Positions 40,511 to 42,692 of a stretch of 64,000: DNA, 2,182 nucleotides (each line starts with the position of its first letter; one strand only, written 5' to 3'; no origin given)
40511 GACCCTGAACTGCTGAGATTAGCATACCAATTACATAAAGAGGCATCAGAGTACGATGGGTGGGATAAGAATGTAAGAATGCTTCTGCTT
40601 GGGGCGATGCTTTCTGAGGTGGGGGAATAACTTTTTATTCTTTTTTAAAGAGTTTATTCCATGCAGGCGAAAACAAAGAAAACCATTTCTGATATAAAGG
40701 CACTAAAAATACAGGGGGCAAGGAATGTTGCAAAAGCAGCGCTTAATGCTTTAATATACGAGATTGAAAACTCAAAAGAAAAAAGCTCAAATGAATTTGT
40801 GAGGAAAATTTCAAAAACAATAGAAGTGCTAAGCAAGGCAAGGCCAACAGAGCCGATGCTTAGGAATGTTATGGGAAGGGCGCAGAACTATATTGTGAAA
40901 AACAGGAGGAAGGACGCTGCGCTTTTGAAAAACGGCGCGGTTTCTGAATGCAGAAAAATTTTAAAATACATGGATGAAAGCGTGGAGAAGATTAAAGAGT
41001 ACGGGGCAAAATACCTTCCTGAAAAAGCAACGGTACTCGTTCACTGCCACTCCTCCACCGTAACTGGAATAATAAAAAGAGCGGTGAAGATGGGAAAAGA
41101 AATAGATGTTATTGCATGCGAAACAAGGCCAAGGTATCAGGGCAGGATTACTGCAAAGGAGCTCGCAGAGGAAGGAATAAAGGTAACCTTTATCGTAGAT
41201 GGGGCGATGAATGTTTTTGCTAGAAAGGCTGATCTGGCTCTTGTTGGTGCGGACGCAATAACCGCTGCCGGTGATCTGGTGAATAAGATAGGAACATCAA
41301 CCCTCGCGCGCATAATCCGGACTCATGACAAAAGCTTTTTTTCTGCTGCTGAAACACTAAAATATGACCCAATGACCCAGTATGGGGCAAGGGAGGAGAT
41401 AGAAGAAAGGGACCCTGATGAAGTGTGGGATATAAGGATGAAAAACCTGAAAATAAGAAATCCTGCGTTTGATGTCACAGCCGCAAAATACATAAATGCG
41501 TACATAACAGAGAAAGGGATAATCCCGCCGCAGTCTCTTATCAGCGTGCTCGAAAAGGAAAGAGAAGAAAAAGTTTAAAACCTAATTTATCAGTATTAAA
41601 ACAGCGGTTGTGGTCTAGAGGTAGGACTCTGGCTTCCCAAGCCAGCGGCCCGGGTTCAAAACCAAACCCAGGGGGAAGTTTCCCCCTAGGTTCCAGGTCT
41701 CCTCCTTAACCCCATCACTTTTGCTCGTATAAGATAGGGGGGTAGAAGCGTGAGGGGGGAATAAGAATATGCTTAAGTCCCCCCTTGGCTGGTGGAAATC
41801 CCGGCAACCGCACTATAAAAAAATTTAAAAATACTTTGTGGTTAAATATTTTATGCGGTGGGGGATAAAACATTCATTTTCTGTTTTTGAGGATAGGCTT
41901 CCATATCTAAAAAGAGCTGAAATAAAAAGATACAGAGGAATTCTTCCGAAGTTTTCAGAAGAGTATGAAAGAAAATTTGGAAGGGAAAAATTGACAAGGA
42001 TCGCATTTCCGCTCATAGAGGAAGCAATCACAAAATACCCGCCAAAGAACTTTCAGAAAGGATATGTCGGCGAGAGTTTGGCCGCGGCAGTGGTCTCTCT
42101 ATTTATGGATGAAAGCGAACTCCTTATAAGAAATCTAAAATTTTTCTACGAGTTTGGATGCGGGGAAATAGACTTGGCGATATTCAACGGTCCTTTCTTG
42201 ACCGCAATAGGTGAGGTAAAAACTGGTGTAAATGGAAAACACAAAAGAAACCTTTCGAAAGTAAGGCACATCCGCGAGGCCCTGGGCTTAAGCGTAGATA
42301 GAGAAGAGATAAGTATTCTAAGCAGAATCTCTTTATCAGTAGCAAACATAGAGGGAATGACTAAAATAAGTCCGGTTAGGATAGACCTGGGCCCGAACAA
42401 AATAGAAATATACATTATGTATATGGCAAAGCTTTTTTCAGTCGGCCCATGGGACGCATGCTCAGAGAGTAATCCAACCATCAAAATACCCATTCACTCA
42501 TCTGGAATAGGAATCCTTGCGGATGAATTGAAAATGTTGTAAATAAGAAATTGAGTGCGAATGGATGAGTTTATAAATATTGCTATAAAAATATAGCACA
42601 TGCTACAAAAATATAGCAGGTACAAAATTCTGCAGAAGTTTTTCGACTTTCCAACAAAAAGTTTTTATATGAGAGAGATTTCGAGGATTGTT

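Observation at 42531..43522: MNT/HEPN toxin-antitoxin cassette inserted at the 3' end of the 5S rRNA gene with a 28-bp target-like direct repeat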

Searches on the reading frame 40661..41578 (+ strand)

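Call 7: search_protein_families(library=pfam, proteins=[window:40661-41578:+], max_evalue=0.01)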
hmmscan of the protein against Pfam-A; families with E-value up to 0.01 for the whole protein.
window:40661-41578:+ (305 aa): 1 family
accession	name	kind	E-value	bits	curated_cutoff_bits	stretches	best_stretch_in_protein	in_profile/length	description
PF01008.23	IF-2B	-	1e-71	241.9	22.4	1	16-290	1-280/280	Initiation factor 2 subunit family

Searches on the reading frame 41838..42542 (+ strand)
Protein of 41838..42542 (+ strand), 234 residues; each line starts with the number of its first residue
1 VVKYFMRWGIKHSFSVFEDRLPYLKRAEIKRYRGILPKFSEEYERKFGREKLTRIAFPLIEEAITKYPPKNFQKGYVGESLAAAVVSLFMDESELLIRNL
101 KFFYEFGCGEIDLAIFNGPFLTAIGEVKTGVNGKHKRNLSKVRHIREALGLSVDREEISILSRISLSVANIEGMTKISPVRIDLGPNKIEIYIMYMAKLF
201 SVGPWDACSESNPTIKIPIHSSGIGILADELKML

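Call 7: search_protein_families(library=pfam, proteins=[window:41838-42542:+], max_evalue=0.01)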
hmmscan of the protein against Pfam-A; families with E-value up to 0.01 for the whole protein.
window:41838-42542:+ (234 aa): 0 families

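Call 8: search_protein_families(library=ncbifam, proteins=[window:41838-42542:+], max_evalue=0.01)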
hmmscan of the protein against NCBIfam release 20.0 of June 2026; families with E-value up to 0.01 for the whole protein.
window:41838-42542:+ (234 aa): 0 families

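Call 10: find_related_loci(query=window:41838-42542:+, collection=genome_contigs, flank=6000)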
Query window:41838-42542:+ (234 aa) in genome_contigs; peptide patterns used: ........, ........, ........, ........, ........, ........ (x = any residue, [..] = any of these).
53 stretches matched a pattern; 1 encode a relative of the query (tblastn E <= 1e-3); 1 distinct loci.
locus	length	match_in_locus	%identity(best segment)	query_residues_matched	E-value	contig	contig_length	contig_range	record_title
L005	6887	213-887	60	6-232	6e-94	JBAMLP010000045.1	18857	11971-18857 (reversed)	MAG: Candidatus Micrarchaeales archaeon isolate MAG8 ExploCarb_3808S_S2_737_length_18857_cov_3, whole genome shotgun seq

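Call 15: find_encoding_contigs(protein=window:41853-42542:+, flank=3000, max_places=10)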
Protein window:41853-42542:+ (229 aa): 6 contigs read that carry it; 4 places shown.
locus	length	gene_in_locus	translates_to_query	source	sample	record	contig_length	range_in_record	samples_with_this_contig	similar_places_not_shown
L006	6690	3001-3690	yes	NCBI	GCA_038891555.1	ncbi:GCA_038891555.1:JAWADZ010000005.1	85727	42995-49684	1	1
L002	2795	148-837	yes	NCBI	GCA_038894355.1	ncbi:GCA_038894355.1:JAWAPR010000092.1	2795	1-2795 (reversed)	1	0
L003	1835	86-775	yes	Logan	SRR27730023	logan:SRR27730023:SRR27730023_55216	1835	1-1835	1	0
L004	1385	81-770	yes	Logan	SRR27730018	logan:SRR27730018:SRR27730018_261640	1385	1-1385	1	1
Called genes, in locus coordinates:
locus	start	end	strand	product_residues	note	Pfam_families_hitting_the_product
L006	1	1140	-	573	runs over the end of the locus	PF04675:DNA_ligase_A_N, PF01068:DNA_ligase_A_M, PF09414:RNA_ligase (faint), PF04679:DNA_ligase_A_C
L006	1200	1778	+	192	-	-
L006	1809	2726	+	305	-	PF01008:IF-2B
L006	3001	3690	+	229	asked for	-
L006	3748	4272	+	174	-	PF01022:HTH_5 (weak), PF13412:HTH_24 (weak), PF18765:Polbeta (faint), PF01909:NTP_transf_2 (weak)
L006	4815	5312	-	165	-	-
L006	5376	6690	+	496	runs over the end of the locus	PF01406:tRNA-synt_1e (faint), PF01921:tRNA-synt_1f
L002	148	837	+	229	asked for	-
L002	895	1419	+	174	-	PF01022:HTH_5 (weak), PF13412:HTH_24 (weak), PF18765:Polbeta (faint), PF01909:NTP_transf_2 (weak)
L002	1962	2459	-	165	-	-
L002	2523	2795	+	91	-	PF01921:tRNA-synt_1f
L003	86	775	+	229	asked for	-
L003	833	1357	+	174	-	PF01022:HTH_5 (weak), PF13412:HTH_24 (weak), PF18765:Polbeta (faint), PF01909:NTP_transf_2 (weak)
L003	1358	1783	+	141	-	-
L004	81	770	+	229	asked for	-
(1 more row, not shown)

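Call 18: find_homologous_proteins(query=window:41853-42542:+, max_evalue=0.00001)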
Query window:41853-42542:+ (229 aa): 5 proteins with E <= 0.00001 among 684 candidates.
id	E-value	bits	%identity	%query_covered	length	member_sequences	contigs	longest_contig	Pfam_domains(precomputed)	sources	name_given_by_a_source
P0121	2.3e-144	496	99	100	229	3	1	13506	-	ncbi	ncbi:MAG: hypothetical protein QXD51_03810 [Candidatus Anstonellales archaeon]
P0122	3.3e-86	306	60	99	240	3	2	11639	-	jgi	jgi:Holliday junction resolvase-like predicted endonuclease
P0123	2.8e-84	300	59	99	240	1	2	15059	-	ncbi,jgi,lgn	-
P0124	2.6e-77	277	55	99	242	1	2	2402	-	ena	-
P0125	2.2e-64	235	61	77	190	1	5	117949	-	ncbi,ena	ncbi:MAG: hypothetical protein ACPL06_03050 [Candidatus Anstonellales archaeon]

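Call 19: find_encoding_contigs(protein=P0121, flank=6000, max_places=6)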
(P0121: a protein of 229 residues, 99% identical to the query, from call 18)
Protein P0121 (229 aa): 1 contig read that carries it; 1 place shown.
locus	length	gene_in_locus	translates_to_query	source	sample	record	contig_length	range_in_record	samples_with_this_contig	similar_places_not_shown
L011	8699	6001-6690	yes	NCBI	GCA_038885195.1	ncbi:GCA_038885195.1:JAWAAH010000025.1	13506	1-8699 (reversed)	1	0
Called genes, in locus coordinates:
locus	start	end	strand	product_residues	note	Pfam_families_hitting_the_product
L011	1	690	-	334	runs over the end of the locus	PF00091:Tubulin, PF12327:FtsZ_C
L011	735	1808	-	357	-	PF00091:Tubulin, PF12327:FtsZ_C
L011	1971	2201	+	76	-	PF02697:VAPB_antitox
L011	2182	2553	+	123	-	PF01850:PIN (weak)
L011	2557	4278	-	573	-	PF04675:DNA_ligase_A_N, PF01068:DNA_ligase_A_M, PF09414:RNA_ligase (weak), PF04679:DNA_ligase_A_C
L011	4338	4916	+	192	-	-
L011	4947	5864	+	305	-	PF01008:IF-2B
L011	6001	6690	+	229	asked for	-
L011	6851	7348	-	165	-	-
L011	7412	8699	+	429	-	PF01406:tRNA-synt_1e (faint), PF01921:tRNA-synt_1f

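Call 20: find_encoding_contigs(protein=P0125, flank=6000, max_places=6)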
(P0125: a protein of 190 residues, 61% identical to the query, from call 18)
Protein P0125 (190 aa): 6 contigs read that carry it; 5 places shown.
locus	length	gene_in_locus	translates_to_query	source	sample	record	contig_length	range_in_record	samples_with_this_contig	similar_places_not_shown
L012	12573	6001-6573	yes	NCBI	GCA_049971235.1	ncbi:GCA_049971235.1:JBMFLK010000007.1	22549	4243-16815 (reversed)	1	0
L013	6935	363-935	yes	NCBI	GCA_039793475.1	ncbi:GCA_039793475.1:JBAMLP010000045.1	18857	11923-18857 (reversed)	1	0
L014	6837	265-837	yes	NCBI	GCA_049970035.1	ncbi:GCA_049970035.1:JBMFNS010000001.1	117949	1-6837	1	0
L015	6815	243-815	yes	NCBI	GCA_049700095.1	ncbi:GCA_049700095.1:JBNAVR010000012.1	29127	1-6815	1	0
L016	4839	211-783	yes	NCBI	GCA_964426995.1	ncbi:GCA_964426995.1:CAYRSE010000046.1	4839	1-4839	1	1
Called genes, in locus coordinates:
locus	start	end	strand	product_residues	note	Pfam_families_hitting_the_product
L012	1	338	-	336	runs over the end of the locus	PF00091:Tubulin, PF12327:FtsZ_C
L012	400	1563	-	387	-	PF00091:Tubulin, PF12327:FtsZ_C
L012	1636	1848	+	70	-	PF02697:VAPB_antitox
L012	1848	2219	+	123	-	PF01850:PIN (weak)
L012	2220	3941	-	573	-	PF04675:DNA_ligase_A_N, PF01068:DNA_ligase_A_M, PF09414:RNA_ligase (weak), PF04679:DNA_ligase_A_C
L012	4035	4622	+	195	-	-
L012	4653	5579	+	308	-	PF01008:IF-2B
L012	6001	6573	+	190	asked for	-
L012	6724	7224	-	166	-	-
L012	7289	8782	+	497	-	PF01921:tRNA-synt_1f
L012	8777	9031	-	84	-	PF05016:ParE_toxin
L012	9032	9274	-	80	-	PF24434:DUF7557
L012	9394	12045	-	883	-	PF05124:S_layer_C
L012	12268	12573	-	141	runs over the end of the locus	-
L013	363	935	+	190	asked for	-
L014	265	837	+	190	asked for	-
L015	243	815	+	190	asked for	-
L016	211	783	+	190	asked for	-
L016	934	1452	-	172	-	-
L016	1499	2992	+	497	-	PF01921:tRNA-synt_1f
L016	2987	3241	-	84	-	PF05016:ParE_toxin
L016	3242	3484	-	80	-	PF24434:DUF7557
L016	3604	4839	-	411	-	?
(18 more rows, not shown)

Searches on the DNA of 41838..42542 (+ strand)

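Call 11: search_rna_families(sources=[L005, L002, L003, L004], threshold=gathering)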
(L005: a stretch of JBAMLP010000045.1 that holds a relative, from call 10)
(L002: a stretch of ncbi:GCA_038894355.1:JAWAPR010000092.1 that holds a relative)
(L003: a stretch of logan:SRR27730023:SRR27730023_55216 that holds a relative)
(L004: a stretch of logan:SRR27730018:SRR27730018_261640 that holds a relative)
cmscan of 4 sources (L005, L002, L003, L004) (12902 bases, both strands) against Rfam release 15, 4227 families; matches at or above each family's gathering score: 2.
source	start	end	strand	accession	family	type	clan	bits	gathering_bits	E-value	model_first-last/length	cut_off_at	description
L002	1815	1929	-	RF00001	5S_rRNA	Gene; rRNA;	CL00113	79.1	38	8.2e-16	1-120/120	no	5S ribosomal RNA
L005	944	1058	-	RF00001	5S_rRNA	Gene; rRNA;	CL00113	76.9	38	3e-15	1-120/120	no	5S ribosomal RNA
